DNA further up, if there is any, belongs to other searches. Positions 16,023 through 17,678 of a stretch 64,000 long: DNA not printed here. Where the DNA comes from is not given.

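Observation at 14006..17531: DUF1592 (CxxCH-bearing lipoprotein) + Tat-exported DUF1552 gene pair of unknown function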

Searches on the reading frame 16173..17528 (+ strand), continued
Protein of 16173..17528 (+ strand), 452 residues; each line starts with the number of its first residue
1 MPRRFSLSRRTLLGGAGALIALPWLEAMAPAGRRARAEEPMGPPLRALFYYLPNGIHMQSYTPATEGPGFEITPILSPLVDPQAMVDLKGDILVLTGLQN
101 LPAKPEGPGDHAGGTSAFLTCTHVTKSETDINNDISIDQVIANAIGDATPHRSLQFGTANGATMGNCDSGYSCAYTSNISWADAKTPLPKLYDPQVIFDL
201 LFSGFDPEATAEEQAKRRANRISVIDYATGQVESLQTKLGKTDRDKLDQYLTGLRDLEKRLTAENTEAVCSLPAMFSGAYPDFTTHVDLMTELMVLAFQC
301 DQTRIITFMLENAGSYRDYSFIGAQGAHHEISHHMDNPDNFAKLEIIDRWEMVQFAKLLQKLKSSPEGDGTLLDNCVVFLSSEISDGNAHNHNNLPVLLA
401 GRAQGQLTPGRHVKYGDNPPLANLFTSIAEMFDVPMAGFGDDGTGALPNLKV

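Call 85: get_annotated_region(hit=H7, flank=6000)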
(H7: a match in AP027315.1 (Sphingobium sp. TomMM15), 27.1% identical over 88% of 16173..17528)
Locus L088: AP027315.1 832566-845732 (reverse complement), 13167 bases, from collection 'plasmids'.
description: Sphingobium sp. TomMM15 plasmid pTomMM15a DNA, complete genome
organism: Sphingobium sp. TomMM15 (NCBI taxid 3028882)
taxonomy: Bacteria; Pseudomonadota; Alphaproteobacteria; Sphingomonadales; Sphingomonadaceae; Sphingobium; Sphingobium sp. TomMM15
host: -; source: -; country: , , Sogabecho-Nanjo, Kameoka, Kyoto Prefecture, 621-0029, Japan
typing (MOB-suite, as given by PLSDB): non-mobilizable
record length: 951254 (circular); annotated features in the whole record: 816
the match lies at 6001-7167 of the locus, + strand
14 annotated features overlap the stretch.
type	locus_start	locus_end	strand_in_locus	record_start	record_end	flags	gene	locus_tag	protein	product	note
CDS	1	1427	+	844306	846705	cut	fyuA_6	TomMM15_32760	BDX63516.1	TonB-dependent receptor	-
CDS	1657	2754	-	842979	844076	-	-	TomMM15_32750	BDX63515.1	hypothetical protein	-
CDS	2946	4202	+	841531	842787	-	-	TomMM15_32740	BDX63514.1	hypothetical protein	-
CDS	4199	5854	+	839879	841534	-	-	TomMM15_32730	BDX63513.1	hypothetical protein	-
CDS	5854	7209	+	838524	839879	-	-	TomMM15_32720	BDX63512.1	hypothetical protein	-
CDS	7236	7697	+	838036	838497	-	-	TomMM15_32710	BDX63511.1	cytochrome c'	-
CDS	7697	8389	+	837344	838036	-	-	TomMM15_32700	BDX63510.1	cytochrome b561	-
CDS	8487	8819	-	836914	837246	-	-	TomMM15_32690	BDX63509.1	hypothetical protein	-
CDS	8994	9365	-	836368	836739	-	-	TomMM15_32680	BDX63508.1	hypothetical protein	-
CDS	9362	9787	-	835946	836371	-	-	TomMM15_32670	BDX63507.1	hypothetical protein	-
CDS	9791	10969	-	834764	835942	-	-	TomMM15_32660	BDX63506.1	putative acyl-CoA dehydrogenase FadE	-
CDS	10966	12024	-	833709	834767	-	-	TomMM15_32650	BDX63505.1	acyl-CoA dehydrogenase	-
CDS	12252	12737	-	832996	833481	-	-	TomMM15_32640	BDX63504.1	transcriptional regulator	-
CDS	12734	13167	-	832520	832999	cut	-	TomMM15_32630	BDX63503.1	hypothetical protein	-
